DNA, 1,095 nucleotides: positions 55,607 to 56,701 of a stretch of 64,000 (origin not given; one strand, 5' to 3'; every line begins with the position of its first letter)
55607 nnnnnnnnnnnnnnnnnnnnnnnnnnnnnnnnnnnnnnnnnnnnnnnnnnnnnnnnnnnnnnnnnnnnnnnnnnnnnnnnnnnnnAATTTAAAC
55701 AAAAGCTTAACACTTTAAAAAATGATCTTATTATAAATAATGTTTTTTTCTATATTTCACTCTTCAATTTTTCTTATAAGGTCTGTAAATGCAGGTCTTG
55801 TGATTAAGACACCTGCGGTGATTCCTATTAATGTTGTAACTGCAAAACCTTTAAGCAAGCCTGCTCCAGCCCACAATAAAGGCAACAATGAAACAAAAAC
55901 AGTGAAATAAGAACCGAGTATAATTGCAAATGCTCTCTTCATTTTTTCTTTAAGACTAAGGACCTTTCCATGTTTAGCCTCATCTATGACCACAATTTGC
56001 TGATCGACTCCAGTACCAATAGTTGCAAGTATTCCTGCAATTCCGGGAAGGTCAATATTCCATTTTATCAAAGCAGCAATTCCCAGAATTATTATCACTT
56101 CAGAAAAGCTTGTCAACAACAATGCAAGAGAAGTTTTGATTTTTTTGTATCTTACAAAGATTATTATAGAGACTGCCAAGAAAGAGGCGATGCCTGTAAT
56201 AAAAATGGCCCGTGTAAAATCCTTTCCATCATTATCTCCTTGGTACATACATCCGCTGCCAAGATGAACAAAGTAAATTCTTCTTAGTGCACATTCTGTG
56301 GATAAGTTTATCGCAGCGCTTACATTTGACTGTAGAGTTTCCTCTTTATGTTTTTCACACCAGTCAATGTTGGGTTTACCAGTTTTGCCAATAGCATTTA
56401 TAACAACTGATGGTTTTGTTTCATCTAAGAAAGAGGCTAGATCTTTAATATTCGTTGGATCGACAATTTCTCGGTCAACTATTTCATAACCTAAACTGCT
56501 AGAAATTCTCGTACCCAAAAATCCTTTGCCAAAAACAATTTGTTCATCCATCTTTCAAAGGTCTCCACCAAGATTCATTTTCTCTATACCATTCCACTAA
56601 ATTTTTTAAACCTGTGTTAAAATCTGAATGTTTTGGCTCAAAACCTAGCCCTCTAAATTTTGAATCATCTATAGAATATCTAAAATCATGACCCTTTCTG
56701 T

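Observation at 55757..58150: Diverged duplicate of the secD 3' end fused to a truncated rmlD, forming a chimeric ORF at the island border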

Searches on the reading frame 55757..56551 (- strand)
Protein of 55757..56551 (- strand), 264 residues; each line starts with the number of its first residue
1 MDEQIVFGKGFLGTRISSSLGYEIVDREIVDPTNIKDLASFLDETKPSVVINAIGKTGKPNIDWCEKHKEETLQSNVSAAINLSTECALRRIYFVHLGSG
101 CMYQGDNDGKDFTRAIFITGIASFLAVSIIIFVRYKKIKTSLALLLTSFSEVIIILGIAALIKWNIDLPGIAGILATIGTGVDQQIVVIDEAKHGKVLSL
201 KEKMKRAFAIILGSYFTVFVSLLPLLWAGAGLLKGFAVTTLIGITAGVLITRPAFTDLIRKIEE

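Call 4: search_protein_families(library=pfam, proteins=[window:55757-56551:-], max_evalue=0.01)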
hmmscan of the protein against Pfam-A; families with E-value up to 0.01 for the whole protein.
window:55757-56551:- (264 aa): 5 families
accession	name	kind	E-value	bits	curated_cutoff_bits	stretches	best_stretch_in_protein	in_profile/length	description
PF02355.23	SecD_SecF_C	-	4.5e-14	52.7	20.5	1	109-249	26-173/189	Protein export membrane protein SecD/SecF, C-terminal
PF01370.27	Epimerase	-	2.8e-08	33.9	20.9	1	29-108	47-124/240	NAD dependent epimerase/dehydratase family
PF04321.23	RmlD_sub_bind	-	3.3e-08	33.4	27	1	22-109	27-111/287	RmlD substrate binding domain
PF03176.21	MMPL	-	0.0047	16.4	20.5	1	112-252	141-292/333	MMPL family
PF00873.25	ACR_tran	-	0.0051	15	28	1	116-214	864-959/1021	AcrB/AcrD/AcrF family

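Call 8: find_homologous_proteins(query=window:55757-56551:-)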
Query window:55757-56551:- (264 aa): 368 proteins with E <= 0.001 among 3645 candidates; the best 120 are listed.
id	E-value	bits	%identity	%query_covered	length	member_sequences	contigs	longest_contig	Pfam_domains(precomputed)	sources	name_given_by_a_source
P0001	1.8e-165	566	100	100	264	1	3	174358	PF04321.24,PF02355.23,PF01370.28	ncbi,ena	ncbi:MAG: NAD-dependent epimerase/dehydratase family protein [Nanoarchaeota archaeon]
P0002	4.7e-65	237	73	59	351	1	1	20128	PF02355.23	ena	-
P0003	2.1e-64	235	71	59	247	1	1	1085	PF02355.23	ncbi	ncbi:MAG: protein translocase subunit SecD, partial [Nanoarchaeota archaeon]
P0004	4.3e-64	234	70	59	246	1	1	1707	PF02355.23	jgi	-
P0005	1.2e-63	233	71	59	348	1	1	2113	PF02355.23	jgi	-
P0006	3.7e-63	231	71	59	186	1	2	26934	PF02355.23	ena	-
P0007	5.5e-63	231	71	59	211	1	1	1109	PF02355.23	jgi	jgi:preprotein translocase subunit SecD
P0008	8.0e-63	230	69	59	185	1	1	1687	PF02355.23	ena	-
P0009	2.3e-62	229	68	59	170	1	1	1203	PF02355.23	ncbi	ncbi:MAG: protein translocase subunit SecD, partial [Nanoarchaeota archaeon]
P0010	1.6e-61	226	71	59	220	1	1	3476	PF02355.23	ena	-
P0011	1.7e-61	226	70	59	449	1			PF17820.8,PF13180.13,PF02355.23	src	-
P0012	2.6e-61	225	69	59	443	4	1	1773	PF02355.23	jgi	-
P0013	3.3e-61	225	68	59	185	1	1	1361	PF02355.23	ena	-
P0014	3.5e-61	225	70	59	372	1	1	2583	PF02355.23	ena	-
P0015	4.0e-61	224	70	59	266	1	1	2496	PF02355.23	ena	-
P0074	3.2e-55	205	82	43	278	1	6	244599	PF04321.24,PF01370.28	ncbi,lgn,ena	ncbi:MAG: sugar nucleotide-binding protein [Nanoarchaeota archaeon]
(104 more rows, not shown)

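Call 9: find_encoding_contigs(protein=window:55757-56551:-, flank=10000, max_places=10)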
Protein window:55757-56551:- (264 aa): 9 contigs read that carry it; 3 places shown.
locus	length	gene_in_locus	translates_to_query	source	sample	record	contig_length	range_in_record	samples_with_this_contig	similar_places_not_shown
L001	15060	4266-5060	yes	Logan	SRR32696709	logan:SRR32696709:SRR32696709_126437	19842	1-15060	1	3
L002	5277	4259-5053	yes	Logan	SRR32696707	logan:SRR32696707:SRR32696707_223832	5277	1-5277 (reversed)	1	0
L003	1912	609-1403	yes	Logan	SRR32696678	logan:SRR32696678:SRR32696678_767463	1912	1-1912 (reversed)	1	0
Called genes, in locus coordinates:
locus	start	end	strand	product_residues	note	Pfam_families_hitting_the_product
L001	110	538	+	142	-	PF00293:NUDIX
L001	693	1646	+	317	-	PF02355:SecD_SecF_C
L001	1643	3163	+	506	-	PF02355:SecD_SecF_C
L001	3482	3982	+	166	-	PF01073:3Beta_HSD (weak), PF01370:Epimerase, PF02719:Polysacc_synt_2, PF04321:RmlD_sub_bind, PF07993:NAD_binding_4, PF16363:GDP_Man_Dehyd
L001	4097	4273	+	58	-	-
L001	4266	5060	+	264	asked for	PF01370:Epimerase, PF04321:RmlD_sub_bind, PF02355:SecD_SecF_C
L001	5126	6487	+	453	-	PF01943:Polysacc_synt, PF13440:Polysacc_synt_3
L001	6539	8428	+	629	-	PF13522:GATase_6, PF13537:GATase_7, PF00733:Asn_synthase, PF02540:NAD_synthase (weak)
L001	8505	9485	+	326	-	PF01073:3Beta_HSD, PF01370:Epimerase, PF02719:Polysacc_synt_2, PF04321:RmlD_sub_bind, PF16363:GDP_Man_Dehyd, PF13460:NAD_binding_10 (weak), PF07993:NAD_binding_4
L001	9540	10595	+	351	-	PF00132:Hexapep (faint), PF25087:GMPPB_C (faint)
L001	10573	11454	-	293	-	PF01073:3Beta_HSD, PF01370:Epimerase, PF02719:Polysacc_synt_2, PF04321:RmlD_sub_bind, PF05368:NmrA (faint), PF16363:GDP_Man_Dehyd, PF07993:NAD_binding_4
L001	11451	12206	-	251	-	PF10017:Methyltransf_33 (weak), PF13489:Methyltransf_23, PF05175:MTS (weak), PF13679:Methyltransf_32 (weak), PF13847:Methyltransf_31, PF08241:Methyltransf_11, PF08242:Methyltransf_12, PF13649:Methyltransf_25, +1 more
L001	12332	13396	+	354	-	PF01041:DegT_DnrJ_EryC1, PF00155:Aminotran_1_2 (weak)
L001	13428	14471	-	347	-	PF13439:Glyco_transf_4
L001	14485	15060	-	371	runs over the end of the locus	PF13439:Glyco_transf_4, PF00534:Glycos_transf_1, PF13692:Glyco_trans_1_4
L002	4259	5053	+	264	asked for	PF01370:Epimerase, PF04321:RmlD_sub_bind, PF02355:SecD_SecF_C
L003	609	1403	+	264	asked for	PF01370:Epimerase, PF04321:RmlD_sub_bind, PF02355:SecD_SecF_C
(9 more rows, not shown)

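Call 10: find_encoding_contigs(protein=P0074, flank=10000, max_places=6)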
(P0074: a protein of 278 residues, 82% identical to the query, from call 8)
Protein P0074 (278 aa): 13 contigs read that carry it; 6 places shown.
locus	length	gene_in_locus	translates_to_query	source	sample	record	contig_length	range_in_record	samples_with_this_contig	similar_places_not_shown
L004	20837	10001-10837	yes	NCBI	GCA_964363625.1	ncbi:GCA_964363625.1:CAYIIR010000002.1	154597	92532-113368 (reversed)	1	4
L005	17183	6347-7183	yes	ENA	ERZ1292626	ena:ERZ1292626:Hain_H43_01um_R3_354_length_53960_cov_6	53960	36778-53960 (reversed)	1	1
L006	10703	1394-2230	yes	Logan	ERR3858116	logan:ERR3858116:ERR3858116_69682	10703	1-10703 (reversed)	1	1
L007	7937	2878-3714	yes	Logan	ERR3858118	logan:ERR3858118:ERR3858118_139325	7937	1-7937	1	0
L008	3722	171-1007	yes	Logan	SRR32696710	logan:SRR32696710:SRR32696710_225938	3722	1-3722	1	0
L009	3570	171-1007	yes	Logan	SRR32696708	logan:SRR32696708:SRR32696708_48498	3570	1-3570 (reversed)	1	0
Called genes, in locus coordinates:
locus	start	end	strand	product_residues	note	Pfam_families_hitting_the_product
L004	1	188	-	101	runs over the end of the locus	PF03874:RNA_pol_Rpb4 (weak)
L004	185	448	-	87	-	PF01157:Ribosomal_L21e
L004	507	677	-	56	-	-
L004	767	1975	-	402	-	PF12704:MacB_PCD, PF02687:FtsX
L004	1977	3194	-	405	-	PF12704:MacB_PCD, PF02687:FtsX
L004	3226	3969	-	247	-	PF02463:SMC_N, PF00005:ABC_tran, PF13304:AAA_21 (weak)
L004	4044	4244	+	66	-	PF01194:RNA_pol_N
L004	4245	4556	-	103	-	-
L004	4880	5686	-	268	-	-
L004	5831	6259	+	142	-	PF00293:NUDIX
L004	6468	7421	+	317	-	PF02355:SecD_SecF_C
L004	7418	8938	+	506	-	PF13180:PDZ_2 (faint), PF02355:SecD_SecF_C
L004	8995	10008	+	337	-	PF01073:3Beta_HSD, PF01370:Epimerase, PF02719:Polysacc_synt_2, PF04321:RmlD_sub_bind, PF07993:NAD_binding_4, PF16363:GDP_Man_Dehyd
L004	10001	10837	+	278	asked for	PF01370:Epimerase, PF04321:RmlD_sub_bind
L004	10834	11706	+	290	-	PF00483:NTP_transferase, PF12804:NTP_transf_3 (weak)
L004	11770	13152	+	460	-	PF01554:MatE (faint), PF01943:Polysacc_synt, PF13440:Polysacc_synt_3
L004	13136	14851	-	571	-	PF02698:DUF218, PF03102:NeuB, PF08666:SAF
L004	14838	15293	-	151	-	PF13302:Acetyltransf_3, PF13420:Acetyltransf_4 (weak), PF00583:Acetyltransf_1, PF13508:Acetyltransf_7 (weak)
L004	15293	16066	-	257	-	PF02348:CTP_transf_3, PF12804:NTP_transf_3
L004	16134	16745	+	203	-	PF00117:GATase, PF07685:GATase_3 (weak), PF01174:SNO (weak)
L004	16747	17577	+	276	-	PF00977:His_biosynth, PF01207:Dus (faint), PF03060:NMO (faint)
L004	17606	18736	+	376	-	-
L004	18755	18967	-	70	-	-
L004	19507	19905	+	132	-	PF01436:NHL (weak)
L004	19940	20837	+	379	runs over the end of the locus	PF02350:Epimerase_2 (weak)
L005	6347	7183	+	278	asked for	PF01370:Epimerase, PF04321:RmlD_sub_bind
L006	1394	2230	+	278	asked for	PF01370:Epimerase, PF04321:RmlD_sub_bind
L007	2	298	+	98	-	?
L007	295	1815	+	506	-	PF13180:PDZ_2 (faint), PF02355:SecD_SecF_C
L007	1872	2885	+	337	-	PF01073:3Beta_HSD, PF01370:Epimerase, PF02719:Polysacc_synt_2, PF04321:RmlD_sub_bind, PF07993:NAD_binding_4, PF16363:GDP_Man_Dehyd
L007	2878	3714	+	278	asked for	PF01370:Epimerase, PF04321:RmlD_sub_bind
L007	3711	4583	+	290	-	PF00483:NTP_transferase, PF12804:NTP_transf_3 (weak)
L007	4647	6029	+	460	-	PF01554:MatE (faint), PF01943:Polysacc_synt, PF13440:Polysacc_synt_3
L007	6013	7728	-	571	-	PF02698:DUF218, PF03102:NeuB, PF08666:SAF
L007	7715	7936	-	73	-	?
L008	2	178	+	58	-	?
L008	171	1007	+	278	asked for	PF01370:Epimerase, PF04321:RmlD_sub_bind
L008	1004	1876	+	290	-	PF00483:NTP_transferase, PF12804:NTP_transf_3 (weak)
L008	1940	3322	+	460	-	PF01554:MatE (faint), PF01943:Polysacc_synt, PF13440:Polysacc_synt_3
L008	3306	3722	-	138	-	?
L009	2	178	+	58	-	?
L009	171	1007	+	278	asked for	PF01370:Epimerase, PF04321:RmlD_sub_bind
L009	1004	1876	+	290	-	PF00483:NTP_transferase, PF12804:NTP_transf_3 (weak)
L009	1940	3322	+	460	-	PF01554:MatE (faint), PF01943:Polysacc_synt, PF13440:Polysacc_synt_3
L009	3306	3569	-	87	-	?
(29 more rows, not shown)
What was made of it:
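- The intact ancestral layout secF-secD-rmlB-rmlD-rmlA-wzx is present in L004-L007 (call 10). The partner lineages therefore probably co-occur; that the runs belong to one project is my inference from the accession numbers (calls 9, 10). The order secD ... rmlD in L004 is exactly the order that yields an rmlD5'->secD3' novel joint by tandem duplication or circle excision (call 10). L004-type contigs come from adjacently numbered runs (L008, L009; call 10), and metagenome assemblers do make chimeras.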

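Call 11: find_encoding_contigs(protein=P0002, flank=10000, max_places=4)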
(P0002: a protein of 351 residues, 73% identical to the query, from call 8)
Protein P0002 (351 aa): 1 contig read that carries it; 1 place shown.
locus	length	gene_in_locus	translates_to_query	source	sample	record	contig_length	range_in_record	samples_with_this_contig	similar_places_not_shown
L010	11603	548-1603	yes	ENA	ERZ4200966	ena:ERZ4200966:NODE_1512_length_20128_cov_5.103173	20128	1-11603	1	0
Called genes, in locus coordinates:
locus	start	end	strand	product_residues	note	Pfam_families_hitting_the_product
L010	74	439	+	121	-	PF13180:PDZ_2 (weak), PF17820:PDZ_6 (weak)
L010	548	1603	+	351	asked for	PF02355:SecD_SecF_C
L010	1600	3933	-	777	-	PF02348:CTP_transf_3, PF12804:NTP_transf_3, PF13302:Acetyltransf_3, PF00583:Acetyltransf_1, PF13508:Acetyltransf_7 (weak), PF03102:NeuB, PF08666:SAF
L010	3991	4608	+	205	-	PF00117:GATase, PF07685:GATase_3 (weak), PF01174:SNO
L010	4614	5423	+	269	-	PF00977:His_biosynth, PF03060:NMO (faint), PF01207:Dus (faint)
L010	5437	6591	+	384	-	-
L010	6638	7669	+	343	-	PF01436:NHL (faint)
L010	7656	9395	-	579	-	PF02698:DUF218, PF01212:Beta_elim_lyase (faint), PF00155:Aminotran_1_2, PF01041:DegT_DnrJ_EryC1, PF01053:Cys_Met_Meta_PP (weak), PF00266:Aminotran_5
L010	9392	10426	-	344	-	PF00106:adh_short, PF04321:RmlD_sub_bind, PF08659:KR, PF01073:3Beta_HSD, PF01370:Epimerase, PF02719:Polysacc_synt_2, PF07993:NAD_binding_4, PF13460:NAD_binding_10, +2 more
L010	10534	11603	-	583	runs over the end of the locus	-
